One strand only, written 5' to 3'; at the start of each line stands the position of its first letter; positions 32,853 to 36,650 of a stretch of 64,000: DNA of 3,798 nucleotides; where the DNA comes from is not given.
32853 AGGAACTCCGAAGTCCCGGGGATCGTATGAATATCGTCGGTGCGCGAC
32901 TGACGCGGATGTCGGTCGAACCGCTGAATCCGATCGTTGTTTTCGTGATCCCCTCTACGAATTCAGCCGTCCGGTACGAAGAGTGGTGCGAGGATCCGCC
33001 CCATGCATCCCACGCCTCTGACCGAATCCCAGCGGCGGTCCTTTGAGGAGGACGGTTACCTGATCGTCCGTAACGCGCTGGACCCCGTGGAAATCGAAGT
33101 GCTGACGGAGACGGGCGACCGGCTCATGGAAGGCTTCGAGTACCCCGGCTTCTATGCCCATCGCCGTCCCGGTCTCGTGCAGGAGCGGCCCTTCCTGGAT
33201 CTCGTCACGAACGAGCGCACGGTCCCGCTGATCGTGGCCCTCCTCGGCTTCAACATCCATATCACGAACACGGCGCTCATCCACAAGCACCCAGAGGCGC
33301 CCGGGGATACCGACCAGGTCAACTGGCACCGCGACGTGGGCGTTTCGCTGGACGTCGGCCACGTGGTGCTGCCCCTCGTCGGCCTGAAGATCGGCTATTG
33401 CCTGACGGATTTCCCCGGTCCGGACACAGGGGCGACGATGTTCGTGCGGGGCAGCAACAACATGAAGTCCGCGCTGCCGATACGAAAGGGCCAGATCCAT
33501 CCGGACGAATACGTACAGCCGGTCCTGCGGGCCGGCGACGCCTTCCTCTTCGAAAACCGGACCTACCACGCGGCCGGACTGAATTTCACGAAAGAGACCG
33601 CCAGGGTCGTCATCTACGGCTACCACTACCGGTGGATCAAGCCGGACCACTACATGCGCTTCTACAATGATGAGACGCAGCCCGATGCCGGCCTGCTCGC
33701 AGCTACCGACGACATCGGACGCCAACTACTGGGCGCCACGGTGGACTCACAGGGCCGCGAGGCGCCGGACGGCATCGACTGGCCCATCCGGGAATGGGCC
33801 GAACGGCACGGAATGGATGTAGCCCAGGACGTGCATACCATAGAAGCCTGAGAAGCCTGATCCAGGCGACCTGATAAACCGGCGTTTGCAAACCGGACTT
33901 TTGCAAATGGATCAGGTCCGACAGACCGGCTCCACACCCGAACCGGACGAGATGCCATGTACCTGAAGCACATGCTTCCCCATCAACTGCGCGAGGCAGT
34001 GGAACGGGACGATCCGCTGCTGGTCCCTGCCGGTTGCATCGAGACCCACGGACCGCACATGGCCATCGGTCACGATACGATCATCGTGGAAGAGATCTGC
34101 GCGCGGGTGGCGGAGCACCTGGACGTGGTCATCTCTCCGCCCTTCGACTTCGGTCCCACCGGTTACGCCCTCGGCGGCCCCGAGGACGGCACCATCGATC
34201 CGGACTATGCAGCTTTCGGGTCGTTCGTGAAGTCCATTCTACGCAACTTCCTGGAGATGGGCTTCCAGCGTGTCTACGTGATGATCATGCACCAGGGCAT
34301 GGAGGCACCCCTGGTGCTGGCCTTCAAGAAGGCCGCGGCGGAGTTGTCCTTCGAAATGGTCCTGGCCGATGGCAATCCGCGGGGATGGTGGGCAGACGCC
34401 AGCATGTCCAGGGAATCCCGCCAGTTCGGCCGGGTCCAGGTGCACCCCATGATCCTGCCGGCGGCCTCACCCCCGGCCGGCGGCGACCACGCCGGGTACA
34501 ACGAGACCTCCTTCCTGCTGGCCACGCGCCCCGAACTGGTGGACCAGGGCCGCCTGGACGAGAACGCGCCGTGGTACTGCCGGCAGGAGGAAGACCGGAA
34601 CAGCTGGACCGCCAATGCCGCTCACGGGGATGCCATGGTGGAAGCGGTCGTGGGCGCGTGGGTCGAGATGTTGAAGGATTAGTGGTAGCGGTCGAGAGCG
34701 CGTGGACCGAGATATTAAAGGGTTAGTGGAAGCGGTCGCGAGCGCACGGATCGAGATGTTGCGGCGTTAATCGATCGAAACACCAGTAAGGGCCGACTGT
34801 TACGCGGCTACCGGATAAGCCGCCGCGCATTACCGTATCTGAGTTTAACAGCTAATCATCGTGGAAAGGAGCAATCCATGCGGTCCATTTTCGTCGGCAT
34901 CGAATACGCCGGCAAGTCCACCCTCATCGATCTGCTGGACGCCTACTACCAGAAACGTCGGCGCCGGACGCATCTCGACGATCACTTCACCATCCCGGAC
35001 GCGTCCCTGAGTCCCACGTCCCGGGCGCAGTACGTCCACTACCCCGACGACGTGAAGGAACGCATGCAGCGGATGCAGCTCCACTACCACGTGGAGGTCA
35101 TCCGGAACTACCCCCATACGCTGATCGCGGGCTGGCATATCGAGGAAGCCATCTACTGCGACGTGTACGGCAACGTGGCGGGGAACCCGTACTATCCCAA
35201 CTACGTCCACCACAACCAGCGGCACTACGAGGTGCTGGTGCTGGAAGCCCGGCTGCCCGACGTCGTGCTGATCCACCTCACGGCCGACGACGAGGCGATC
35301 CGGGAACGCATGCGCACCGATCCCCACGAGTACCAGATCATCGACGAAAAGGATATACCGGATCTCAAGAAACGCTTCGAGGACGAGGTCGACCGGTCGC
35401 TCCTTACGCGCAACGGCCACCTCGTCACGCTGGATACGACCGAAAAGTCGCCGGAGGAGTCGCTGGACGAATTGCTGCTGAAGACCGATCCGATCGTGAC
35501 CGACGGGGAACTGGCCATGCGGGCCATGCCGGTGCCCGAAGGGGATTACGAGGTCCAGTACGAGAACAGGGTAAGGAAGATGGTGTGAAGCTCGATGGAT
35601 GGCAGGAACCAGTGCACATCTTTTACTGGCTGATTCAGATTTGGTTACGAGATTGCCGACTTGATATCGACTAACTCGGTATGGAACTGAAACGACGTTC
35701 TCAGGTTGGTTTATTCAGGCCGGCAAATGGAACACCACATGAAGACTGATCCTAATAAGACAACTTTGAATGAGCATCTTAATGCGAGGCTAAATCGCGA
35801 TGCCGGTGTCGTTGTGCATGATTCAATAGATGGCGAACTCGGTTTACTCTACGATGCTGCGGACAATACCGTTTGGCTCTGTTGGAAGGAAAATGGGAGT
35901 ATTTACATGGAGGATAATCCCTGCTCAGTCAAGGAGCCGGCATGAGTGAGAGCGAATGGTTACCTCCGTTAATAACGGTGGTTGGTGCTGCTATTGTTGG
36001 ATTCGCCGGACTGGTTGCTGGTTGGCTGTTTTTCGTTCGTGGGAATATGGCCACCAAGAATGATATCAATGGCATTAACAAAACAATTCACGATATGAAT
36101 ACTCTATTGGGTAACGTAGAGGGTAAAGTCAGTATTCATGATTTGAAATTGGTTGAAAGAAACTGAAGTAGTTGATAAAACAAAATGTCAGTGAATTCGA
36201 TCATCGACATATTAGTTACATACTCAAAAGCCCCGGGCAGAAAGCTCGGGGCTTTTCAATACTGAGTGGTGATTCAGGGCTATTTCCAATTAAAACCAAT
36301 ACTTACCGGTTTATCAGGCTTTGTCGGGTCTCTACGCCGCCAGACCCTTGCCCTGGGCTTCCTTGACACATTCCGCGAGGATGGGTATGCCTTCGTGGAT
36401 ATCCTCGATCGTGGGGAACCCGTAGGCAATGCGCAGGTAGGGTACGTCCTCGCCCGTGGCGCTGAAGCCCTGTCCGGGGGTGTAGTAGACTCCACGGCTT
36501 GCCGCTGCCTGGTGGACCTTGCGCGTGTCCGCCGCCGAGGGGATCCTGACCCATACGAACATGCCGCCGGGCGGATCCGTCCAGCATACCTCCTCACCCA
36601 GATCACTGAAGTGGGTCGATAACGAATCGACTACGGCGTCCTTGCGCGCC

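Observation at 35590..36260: Low-GC patch with two translationally coupled small ORFs ending at a bidirectional terminator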

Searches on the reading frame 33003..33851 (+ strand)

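Call 4: search_protein_families(library=pfam, proteins=[window:33003-33851:+], max_evalue=1)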
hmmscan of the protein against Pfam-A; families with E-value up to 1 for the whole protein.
window:33003-33851:+ (282 aa): 2 families
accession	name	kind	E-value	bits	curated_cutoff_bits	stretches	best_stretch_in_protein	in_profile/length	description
PF05721.19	PhyH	-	6.9e-14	53.1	22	1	14-199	1-210/213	Phytanoyl-CoA dioxygenase (PhyH)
PF23359.1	Lsr2_DNA-bd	-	0.021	14.6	26.9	1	262-274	9-21/37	Lsr2 DNA-binding domain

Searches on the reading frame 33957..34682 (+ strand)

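Call 4: search_protein_families(library=pfam, proteins=[window:33957-34682:+], max_evalue=1)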
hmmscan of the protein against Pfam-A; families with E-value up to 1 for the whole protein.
window:33957-34682:+ (241 aa): 1 family
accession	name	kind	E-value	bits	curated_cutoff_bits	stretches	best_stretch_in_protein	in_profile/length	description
PF02633.19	Creatininase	-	1.2e-35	123.5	31.3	1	8-237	5-236/238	Creatinine amidohydrolase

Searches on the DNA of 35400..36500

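Call 100: search_rna_families(source=window, start=35400, end=36500, threshold=evalue, max_evalue=1)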
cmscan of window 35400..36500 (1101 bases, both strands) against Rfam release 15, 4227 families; matches with E-value up to 1: 5.
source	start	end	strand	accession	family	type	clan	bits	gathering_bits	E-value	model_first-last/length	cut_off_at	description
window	36224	36258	+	RF01791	F6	Gene; sRNA;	-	22.6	46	0.27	1-57/57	no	F6 TB sRNA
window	36179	36288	-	RF01770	rimP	Cis-reg; leader;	-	22.6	47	0.51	1-102/102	no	Gammaprotebacteria rimP leader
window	36226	36259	-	RF02233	sX14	Gene; sRNA;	-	20.5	80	0.3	56-89/92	no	Xanthomonas sRNA sX14/Xoo3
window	36225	36281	-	RF02784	SorX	Gene; sRNA;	-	17.5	46.6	0.28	1-73/73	no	Singlet oxygen resistance RNA X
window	36161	36255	+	RF02503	Atu_C9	Gene; sRNA;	-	13.3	40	0.59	94-192/192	no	Rhizobiales sRNA Atu_C9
